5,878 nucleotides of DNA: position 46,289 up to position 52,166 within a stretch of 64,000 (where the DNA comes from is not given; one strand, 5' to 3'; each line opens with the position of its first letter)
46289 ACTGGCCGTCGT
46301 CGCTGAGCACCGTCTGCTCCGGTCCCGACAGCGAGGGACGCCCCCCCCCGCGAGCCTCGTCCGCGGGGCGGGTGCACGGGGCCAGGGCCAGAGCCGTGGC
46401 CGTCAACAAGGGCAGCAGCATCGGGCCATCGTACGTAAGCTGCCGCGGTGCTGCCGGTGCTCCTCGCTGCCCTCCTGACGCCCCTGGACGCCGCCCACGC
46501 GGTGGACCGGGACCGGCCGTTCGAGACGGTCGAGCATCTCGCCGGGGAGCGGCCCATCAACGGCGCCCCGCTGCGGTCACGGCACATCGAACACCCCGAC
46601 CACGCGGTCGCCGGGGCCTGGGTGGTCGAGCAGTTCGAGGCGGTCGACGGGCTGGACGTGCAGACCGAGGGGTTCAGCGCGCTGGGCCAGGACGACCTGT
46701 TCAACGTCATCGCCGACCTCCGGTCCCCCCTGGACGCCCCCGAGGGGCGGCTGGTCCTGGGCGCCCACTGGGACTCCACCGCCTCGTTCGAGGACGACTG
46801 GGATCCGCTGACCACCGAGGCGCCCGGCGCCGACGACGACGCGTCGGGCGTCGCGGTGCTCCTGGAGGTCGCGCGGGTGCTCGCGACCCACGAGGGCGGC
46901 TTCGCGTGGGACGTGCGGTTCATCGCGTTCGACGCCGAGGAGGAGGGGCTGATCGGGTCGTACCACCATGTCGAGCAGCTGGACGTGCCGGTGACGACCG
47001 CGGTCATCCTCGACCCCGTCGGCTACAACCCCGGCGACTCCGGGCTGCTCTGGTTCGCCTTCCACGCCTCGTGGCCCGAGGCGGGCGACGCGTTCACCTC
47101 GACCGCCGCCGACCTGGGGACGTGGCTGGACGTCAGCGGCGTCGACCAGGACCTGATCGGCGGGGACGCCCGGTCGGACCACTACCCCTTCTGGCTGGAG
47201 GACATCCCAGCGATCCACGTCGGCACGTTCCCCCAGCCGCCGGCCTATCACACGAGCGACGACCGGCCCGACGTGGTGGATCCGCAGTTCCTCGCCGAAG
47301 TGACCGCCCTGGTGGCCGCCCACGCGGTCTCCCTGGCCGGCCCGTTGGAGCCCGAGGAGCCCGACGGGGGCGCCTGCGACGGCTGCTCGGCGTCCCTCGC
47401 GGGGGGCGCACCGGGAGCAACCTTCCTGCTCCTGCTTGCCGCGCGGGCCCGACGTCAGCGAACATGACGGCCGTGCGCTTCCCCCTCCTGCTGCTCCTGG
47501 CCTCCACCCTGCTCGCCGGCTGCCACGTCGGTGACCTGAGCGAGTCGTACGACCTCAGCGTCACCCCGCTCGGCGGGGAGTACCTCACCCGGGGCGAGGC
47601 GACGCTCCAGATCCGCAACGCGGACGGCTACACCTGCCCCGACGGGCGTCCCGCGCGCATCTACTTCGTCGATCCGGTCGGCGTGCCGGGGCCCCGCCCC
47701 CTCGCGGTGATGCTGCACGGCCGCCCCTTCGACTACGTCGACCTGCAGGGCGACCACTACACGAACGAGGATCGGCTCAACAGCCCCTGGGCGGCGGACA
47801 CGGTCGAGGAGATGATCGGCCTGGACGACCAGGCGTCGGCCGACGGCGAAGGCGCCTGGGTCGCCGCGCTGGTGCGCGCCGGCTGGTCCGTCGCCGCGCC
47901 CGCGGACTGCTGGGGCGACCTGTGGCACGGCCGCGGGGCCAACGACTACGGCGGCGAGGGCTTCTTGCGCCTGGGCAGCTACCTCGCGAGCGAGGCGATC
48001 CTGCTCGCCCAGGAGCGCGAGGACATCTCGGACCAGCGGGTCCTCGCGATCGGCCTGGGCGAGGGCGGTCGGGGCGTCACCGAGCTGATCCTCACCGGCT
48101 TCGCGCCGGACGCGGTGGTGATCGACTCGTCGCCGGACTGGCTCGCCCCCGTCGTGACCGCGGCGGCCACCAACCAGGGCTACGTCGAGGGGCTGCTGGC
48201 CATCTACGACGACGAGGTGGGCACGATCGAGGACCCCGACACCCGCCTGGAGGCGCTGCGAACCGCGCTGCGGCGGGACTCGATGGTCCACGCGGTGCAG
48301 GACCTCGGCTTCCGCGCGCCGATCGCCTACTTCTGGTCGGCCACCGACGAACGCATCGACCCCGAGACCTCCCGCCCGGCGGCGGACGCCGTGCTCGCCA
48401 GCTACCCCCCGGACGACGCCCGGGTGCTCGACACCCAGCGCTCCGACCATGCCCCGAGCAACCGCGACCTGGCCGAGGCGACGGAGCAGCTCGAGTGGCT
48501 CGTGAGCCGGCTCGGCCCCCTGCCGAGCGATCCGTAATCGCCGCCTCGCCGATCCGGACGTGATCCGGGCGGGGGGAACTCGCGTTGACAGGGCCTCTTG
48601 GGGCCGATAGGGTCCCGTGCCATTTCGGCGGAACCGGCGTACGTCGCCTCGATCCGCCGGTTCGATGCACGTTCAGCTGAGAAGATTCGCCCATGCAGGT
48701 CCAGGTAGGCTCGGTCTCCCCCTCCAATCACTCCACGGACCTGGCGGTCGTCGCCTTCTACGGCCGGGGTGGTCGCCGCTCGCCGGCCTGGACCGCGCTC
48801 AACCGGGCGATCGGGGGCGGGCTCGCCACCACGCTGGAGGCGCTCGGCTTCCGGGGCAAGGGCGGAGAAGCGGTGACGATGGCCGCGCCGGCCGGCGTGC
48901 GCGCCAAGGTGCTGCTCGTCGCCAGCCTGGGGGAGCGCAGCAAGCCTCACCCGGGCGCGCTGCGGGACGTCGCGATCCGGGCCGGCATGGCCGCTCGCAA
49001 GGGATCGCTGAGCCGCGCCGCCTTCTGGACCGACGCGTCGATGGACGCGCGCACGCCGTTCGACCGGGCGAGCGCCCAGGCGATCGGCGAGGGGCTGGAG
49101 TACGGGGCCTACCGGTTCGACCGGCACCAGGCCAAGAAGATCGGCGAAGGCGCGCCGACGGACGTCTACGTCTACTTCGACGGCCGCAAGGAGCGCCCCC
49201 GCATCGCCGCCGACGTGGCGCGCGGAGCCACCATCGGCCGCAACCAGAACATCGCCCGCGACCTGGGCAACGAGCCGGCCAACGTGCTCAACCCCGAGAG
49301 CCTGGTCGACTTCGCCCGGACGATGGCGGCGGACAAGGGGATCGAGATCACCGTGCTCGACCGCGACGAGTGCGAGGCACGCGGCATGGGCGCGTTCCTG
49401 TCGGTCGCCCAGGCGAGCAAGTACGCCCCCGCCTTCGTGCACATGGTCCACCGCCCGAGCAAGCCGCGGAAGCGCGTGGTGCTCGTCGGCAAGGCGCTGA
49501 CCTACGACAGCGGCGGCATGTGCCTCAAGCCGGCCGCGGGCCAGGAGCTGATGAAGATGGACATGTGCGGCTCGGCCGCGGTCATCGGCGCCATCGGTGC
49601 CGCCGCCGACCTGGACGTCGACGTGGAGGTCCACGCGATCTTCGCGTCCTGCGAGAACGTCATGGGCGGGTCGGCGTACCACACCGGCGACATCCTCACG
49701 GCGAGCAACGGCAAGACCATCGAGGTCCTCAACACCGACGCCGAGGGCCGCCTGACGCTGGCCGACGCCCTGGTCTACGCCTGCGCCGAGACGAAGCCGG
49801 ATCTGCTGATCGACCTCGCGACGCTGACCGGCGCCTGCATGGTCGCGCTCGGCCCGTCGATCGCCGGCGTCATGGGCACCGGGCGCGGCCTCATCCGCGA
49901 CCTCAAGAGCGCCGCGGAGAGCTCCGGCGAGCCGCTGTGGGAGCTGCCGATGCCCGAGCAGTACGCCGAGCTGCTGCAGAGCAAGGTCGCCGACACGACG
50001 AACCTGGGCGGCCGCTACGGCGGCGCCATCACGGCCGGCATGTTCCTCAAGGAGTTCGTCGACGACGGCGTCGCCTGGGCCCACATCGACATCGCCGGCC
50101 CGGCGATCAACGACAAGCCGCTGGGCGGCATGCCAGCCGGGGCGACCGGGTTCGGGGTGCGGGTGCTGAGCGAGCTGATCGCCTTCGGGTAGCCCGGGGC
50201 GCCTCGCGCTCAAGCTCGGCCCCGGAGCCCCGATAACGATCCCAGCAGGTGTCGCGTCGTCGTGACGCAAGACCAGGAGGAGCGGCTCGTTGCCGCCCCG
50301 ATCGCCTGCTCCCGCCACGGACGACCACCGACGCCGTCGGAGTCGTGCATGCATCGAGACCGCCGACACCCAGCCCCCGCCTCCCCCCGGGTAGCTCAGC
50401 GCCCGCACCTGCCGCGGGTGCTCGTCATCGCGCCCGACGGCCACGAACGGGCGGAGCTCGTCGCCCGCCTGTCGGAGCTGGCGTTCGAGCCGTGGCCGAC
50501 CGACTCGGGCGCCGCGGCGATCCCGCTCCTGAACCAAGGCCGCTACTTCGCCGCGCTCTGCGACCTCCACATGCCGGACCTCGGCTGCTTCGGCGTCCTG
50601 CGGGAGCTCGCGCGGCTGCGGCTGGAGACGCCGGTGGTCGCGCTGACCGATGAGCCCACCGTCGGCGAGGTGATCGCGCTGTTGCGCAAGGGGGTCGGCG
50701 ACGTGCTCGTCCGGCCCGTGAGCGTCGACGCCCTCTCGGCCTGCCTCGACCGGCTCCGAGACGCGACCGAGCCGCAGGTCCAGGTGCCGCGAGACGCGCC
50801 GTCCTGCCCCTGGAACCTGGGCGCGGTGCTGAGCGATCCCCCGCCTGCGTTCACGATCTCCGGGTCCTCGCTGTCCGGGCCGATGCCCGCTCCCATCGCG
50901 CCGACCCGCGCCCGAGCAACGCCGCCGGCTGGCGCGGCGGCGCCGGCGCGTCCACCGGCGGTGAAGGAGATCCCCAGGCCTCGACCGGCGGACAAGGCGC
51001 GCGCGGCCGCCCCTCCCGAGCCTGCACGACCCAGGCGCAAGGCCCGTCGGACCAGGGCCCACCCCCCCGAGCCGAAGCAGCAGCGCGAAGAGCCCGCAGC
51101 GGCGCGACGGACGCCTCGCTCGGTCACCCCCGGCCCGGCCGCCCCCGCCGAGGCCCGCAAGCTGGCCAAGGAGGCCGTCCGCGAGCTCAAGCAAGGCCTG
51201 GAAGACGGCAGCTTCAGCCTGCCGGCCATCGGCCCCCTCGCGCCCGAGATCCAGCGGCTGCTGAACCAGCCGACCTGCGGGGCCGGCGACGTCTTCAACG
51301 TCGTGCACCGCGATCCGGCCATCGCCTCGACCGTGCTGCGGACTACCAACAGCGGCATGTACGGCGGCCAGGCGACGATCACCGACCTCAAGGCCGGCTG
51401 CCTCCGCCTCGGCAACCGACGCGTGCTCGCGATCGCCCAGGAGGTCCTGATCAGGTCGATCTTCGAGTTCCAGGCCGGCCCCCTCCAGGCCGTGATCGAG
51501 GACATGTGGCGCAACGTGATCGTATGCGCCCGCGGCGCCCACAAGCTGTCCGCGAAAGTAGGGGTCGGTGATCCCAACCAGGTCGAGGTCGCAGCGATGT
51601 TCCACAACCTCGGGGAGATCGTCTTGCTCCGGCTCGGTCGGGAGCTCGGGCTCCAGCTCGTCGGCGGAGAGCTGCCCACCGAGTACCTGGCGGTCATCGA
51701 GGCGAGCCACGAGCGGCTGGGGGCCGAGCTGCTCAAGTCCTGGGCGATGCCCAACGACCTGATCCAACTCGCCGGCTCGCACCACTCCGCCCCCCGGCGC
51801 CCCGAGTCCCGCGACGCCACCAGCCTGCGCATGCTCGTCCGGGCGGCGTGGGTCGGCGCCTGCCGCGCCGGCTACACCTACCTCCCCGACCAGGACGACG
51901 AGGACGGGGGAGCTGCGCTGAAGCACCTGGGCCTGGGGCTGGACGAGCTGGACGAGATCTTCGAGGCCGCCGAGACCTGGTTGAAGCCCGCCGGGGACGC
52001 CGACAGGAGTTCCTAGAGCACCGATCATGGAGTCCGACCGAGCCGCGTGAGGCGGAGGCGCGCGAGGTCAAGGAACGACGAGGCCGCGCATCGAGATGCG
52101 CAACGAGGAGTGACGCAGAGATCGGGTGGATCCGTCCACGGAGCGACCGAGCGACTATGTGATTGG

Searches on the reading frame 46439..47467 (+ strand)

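Call 11: search_protein_families(library=pfam, proteins=[window:46439-47467:+], max_evalue=0.001)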
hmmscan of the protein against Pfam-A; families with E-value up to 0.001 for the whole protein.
window:46439-47467:+ (342 aa): 2 families
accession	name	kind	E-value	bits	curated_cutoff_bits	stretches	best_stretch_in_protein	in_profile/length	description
PF04389.22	Peptidase_M28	-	2.2e-34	119.3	21.3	1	89-294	1-191/193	Peptidase family M28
PF01546.33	Peptidase_M20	-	7.9e-06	26.4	24.6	1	107-182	2-88/206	Peptidase family M20/M25/M40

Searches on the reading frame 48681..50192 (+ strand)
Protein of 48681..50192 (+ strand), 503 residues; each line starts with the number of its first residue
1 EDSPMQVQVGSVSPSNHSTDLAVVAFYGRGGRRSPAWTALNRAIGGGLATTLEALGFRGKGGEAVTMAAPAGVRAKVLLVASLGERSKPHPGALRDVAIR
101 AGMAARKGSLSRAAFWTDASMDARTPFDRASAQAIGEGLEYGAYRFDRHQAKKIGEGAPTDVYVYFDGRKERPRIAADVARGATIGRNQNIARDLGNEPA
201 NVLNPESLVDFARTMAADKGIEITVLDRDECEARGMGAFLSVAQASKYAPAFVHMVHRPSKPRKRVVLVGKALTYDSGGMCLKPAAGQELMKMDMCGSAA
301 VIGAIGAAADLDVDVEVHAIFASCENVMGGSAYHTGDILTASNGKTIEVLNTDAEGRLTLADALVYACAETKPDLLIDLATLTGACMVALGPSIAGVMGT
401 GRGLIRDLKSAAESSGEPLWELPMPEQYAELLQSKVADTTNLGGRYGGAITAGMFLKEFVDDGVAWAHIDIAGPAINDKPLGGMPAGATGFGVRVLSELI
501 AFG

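Call 11: search_protein_families(library=pfam, proteins=[window:48681-50192:+], max_evalue=0.001)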
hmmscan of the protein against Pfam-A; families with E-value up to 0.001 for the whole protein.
window:48681-50192:+ (503 aa): 2 families
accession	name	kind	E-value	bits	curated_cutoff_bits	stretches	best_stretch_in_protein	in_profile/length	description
PF00883.26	Peptidase_M17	-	1.3e-116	389.7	25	1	190-496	1-309/310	Cytosol aminopeptidase family, catalytic domain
PF02789.23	Peptidase_M17_N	-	1.6e-14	54.4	23.4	1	23-153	1-129/129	Cytosol aminopeptidase family, N-terminal domain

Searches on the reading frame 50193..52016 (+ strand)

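Call 11: search_protein_families(library=pfam, proteins=[window:50193-52016:+], max_evalue=0.001)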
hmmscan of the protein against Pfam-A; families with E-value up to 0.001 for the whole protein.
window:50193-52016:+ (607 aa): 3 families
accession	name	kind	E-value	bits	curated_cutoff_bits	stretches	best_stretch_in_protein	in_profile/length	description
PF08668.18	HDOD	-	4.5e-30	105.1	22.9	1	343-532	1-195/196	HDOD domain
PF00072.30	Response_reg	-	1.5e-07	32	30.2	1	96-183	21-108/111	Response regulator receiver domain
PF01966.28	HD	-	5.7e-06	27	22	1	446-539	9-97/116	HD domain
